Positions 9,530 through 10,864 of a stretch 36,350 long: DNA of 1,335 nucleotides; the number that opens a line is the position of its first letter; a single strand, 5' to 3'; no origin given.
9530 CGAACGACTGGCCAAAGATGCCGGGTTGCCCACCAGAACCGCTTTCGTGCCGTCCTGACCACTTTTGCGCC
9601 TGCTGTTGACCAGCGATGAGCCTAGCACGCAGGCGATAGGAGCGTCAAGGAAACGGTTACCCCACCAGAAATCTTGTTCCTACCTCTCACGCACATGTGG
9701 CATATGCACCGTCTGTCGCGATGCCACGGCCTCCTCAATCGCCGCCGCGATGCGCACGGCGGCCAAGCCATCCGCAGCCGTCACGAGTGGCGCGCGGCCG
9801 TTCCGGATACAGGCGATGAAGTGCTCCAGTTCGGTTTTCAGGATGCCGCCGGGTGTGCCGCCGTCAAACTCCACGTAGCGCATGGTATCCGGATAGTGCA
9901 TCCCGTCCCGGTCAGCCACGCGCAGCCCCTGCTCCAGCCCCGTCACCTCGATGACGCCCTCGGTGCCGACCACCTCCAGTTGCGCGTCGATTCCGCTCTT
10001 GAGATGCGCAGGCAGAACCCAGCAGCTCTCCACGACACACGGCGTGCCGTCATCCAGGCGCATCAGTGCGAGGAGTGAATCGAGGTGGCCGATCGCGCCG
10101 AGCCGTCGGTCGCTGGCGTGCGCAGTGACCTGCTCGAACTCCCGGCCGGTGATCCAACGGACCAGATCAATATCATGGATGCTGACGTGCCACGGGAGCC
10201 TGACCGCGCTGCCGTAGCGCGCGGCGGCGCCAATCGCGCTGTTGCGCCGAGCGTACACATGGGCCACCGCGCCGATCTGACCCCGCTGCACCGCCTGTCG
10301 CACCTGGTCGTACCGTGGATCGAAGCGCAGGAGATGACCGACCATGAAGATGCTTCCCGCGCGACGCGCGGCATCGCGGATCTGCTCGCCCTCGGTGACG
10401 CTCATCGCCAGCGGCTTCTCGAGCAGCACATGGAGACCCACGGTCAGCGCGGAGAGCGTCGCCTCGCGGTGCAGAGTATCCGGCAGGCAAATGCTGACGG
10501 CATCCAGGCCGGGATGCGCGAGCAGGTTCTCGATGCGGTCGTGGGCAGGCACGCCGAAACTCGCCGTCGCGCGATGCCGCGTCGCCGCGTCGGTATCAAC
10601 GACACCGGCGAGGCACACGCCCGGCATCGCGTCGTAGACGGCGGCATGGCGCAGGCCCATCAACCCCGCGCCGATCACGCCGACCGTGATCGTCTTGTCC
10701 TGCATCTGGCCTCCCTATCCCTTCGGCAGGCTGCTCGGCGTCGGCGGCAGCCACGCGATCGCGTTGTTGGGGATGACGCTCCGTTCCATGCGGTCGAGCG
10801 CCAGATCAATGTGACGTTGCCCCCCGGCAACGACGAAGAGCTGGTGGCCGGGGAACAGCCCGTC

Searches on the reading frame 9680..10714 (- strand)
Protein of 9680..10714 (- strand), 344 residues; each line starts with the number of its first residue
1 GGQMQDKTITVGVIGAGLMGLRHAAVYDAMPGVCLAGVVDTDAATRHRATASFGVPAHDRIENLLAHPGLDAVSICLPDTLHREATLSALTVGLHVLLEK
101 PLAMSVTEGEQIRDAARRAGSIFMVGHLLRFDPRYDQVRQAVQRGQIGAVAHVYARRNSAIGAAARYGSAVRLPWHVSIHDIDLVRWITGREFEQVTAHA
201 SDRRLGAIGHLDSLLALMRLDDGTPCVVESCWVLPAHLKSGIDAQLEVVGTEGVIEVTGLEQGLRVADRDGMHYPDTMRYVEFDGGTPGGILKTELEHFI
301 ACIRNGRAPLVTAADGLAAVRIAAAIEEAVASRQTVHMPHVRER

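Call 18: search_protein_families(library=pfam, max_evalue=0.01, proteins=[window:9680-10714:-])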
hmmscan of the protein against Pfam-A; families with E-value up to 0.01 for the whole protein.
window:9680-10714:- (344 aa): 5 families
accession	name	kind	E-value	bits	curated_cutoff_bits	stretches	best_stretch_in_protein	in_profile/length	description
PF01408.29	GFO_IDH_MocA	-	4.5e-27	95.6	24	1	9-127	1-120/120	Oxidoreductase family, NAD-binding Rossmann fold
PF02894.22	GFO_IDH_MocA_C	-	3.3e-18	66.7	22.9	1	140-337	2-217/218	Oxidoreductase family, C-terminal alpha/beta domain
PF22725.1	GFO_IDH_MocA_C3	-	5.9e-17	62.3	27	1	135-256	1-124/124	GFO/IDH/MocA C-terminal domain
PF19858.4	OxRdtase_C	-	0.00027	20.8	26.3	0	157-198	6-46/163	Bacterial oxidoreductases, C-terminal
PF03447.22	NAD_binding_3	-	0.0015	19.7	24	1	12-124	3-114/116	Homoserine dehydrogenase, NAD binding domain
